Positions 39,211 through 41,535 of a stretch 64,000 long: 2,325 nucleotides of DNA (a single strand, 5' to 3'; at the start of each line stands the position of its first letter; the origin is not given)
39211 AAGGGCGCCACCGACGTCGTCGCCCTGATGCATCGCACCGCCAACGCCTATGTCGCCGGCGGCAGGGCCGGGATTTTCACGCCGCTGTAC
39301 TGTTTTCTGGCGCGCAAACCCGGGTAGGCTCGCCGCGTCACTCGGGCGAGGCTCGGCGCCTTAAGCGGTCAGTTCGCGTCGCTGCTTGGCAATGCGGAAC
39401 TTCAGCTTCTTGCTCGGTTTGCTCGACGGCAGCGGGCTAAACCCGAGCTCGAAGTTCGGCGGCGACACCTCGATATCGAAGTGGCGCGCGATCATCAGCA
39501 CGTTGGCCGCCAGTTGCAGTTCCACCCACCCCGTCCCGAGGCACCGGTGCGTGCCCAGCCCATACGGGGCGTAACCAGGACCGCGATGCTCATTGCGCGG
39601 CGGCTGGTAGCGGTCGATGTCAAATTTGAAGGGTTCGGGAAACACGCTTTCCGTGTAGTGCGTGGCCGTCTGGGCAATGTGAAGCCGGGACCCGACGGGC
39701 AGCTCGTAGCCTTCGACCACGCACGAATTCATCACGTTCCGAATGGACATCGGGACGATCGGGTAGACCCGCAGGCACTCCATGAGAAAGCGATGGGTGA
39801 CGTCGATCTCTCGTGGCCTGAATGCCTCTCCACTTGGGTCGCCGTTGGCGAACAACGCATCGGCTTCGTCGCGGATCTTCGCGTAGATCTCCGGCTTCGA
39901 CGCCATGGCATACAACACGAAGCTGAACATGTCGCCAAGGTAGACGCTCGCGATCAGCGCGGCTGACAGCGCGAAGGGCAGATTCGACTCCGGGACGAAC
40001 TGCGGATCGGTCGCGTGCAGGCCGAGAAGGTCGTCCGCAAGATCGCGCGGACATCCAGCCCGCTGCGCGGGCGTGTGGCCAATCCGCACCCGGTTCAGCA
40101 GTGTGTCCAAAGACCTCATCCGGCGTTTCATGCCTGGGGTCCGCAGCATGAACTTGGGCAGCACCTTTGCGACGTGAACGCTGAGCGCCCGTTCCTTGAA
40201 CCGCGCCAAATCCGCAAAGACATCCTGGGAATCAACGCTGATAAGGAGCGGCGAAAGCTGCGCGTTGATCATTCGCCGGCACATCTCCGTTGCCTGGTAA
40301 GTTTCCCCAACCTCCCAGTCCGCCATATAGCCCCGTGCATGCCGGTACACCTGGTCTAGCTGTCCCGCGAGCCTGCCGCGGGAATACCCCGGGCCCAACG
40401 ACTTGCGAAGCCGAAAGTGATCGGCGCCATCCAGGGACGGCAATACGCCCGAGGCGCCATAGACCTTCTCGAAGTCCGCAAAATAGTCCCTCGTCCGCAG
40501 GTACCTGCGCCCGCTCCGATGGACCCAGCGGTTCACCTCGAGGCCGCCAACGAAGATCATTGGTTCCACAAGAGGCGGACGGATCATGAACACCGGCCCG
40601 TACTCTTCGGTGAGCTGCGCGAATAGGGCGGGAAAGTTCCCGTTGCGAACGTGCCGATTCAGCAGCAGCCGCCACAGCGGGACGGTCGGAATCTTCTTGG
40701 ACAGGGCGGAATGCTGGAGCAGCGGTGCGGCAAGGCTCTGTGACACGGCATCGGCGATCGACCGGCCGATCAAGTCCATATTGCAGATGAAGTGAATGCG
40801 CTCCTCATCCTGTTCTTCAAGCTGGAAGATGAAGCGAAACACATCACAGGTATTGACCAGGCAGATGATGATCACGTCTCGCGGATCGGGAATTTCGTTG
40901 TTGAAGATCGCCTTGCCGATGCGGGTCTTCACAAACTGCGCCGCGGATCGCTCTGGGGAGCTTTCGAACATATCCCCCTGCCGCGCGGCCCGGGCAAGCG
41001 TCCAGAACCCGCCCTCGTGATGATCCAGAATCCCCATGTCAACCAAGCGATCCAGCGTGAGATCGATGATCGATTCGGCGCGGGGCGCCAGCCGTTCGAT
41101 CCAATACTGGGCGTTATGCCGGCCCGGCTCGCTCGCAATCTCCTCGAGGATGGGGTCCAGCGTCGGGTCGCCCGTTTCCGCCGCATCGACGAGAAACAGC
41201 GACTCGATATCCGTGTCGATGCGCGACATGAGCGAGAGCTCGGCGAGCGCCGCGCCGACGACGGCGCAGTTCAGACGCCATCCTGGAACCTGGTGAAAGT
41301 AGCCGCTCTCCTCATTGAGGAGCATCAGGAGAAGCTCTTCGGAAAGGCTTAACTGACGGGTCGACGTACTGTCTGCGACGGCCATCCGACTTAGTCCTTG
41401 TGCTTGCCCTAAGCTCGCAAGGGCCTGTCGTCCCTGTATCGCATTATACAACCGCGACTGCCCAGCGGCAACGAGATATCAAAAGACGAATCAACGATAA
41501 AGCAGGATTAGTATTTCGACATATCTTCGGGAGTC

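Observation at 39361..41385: Unusual fusion of a GOLPH3/GPP34 domain to a cytochrome P450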

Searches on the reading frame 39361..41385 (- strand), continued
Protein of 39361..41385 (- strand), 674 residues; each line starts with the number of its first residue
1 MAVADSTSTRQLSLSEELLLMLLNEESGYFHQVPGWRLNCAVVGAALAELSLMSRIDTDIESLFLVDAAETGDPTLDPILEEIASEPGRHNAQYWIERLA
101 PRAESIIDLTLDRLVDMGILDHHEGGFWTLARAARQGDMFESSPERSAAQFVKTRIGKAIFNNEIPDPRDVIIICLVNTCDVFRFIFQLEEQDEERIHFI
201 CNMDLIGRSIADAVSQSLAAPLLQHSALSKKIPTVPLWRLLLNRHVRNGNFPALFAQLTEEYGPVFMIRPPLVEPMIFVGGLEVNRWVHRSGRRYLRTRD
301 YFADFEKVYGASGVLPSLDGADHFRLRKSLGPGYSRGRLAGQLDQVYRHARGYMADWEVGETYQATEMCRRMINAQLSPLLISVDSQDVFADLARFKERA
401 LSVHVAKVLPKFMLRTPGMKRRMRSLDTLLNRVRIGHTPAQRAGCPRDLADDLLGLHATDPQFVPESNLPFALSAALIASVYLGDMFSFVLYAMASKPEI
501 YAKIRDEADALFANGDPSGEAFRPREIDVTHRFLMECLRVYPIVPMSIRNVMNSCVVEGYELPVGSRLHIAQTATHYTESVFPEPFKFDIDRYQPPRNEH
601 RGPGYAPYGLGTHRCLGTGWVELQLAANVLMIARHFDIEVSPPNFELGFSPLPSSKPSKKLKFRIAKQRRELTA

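Call 91: find_encoding_contigs(protein=P0387, flank=10000, max_places=1)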
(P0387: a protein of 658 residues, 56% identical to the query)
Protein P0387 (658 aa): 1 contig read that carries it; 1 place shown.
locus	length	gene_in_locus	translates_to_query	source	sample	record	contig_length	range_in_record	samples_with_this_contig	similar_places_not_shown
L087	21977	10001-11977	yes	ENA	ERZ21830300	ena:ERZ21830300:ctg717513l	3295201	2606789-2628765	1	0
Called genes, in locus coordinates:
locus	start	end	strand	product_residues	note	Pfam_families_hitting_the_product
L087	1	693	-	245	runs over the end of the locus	PF09195:Endonuc-BglII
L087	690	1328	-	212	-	PF05063:MT-A70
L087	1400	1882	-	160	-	-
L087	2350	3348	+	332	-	PF04055:Radical_SAM, PF11946:DUF3463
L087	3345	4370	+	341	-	PF08240:ADH_N, PF00107:ADH_zinc_N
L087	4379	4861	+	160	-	PF07883:Cupin_2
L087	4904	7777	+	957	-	PF00923:TAL_FSA, PF00342:PGI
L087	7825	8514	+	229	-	PF06026:Rib_5-P_isom_A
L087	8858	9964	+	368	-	PF00685:Sulfotransfer_1, PF13469:Sulfotransfer_3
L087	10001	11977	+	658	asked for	PF05719:GPP34, PF00067:p450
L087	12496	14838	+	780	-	-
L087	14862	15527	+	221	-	-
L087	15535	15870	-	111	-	PF11839:Alanine_zipper (weak)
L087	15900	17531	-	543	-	PF00118:Cpn60_TCP1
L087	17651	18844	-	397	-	PF00768:Peptidase_S11, PF13354:Beta-lactamase2, PF07943:PBP5_C (weak)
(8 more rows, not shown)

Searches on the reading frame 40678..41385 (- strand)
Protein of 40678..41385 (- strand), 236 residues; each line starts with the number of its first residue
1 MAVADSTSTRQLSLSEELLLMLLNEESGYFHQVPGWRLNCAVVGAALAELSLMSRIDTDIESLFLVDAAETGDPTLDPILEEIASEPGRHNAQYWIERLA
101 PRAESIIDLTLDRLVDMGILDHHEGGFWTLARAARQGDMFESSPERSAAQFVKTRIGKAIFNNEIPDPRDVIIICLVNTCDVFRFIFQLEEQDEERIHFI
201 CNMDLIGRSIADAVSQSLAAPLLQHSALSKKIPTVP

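Call 31: search_solved_structures(query=window:40678-41385:-, max_evalue=10, show_alignments=3)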
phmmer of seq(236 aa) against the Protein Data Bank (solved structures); distinct sequences matched with E-value up to 10: 4.
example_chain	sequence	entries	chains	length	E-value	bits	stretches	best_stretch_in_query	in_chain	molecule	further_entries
3kn1_A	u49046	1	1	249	0.083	15.7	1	5-102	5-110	Golgi phosphoprotein 3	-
9qpq_A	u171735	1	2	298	0.15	14.8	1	5-102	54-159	Golgi phosphoprotein 3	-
2zii_A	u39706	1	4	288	0.41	13.4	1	5-105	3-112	Vacuolar protein sorting-associated protein 74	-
3s3t_A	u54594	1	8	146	1.4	11.7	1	48-91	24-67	Nucleotide-binding protein, universal stress protein UspA family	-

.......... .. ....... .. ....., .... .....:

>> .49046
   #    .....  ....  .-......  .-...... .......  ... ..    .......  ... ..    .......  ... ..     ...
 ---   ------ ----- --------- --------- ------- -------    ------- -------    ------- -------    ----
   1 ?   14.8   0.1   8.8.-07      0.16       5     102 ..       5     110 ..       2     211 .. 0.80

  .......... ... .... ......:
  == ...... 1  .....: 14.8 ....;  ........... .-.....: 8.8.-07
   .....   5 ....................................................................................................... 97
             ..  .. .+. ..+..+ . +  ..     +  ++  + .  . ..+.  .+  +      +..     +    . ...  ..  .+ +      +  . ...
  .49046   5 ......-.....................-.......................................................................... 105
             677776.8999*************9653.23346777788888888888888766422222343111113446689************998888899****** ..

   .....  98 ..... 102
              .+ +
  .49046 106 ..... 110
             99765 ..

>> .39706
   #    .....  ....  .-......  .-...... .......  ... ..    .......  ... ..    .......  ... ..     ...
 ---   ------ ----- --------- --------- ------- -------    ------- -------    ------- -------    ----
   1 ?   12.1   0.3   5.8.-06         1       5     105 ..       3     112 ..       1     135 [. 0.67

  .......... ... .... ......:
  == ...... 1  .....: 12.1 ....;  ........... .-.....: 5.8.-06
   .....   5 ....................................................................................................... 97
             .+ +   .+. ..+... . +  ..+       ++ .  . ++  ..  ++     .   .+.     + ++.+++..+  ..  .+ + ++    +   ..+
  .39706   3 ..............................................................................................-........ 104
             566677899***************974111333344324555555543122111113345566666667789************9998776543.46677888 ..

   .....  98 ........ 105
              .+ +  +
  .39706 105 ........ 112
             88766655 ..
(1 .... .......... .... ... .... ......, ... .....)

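Call 52: search_solved_structures(query=A1, max_evalue=1, show_alignments=2)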
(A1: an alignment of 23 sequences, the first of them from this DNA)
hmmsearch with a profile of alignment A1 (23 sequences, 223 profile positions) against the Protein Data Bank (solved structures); distinct sequences matched with E-value up to 1: 8.
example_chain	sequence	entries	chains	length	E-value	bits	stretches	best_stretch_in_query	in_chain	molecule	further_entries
3kn1_A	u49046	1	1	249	7.6e-12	48.2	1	2-195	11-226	Golgi phosphoprotein 3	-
9qpq_A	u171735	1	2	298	1.5e-11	47.2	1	2-195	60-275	Golgi phosphoprotein 3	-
2zii_A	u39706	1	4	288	3e-11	46.2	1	2-184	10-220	Vacuolar protein sorting-associated protein 74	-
4tu3_A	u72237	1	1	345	5.5e-11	45.3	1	2-183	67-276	Vacuolar protein sorting-associated protein 74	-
2zih_A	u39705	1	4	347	5.6e-11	45.3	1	2-183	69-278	Vacuolar protein sorting-associated protein 74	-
3s3t_A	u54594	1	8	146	0.25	13.8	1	43-81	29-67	Nucleotide-binding protein, universal stress protein UspA family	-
9wiw_A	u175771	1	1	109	0.47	12.9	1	174-218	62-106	Endoribonuclease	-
6hq1_A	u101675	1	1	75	0.62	12.5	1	67-115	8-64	Histone H1.0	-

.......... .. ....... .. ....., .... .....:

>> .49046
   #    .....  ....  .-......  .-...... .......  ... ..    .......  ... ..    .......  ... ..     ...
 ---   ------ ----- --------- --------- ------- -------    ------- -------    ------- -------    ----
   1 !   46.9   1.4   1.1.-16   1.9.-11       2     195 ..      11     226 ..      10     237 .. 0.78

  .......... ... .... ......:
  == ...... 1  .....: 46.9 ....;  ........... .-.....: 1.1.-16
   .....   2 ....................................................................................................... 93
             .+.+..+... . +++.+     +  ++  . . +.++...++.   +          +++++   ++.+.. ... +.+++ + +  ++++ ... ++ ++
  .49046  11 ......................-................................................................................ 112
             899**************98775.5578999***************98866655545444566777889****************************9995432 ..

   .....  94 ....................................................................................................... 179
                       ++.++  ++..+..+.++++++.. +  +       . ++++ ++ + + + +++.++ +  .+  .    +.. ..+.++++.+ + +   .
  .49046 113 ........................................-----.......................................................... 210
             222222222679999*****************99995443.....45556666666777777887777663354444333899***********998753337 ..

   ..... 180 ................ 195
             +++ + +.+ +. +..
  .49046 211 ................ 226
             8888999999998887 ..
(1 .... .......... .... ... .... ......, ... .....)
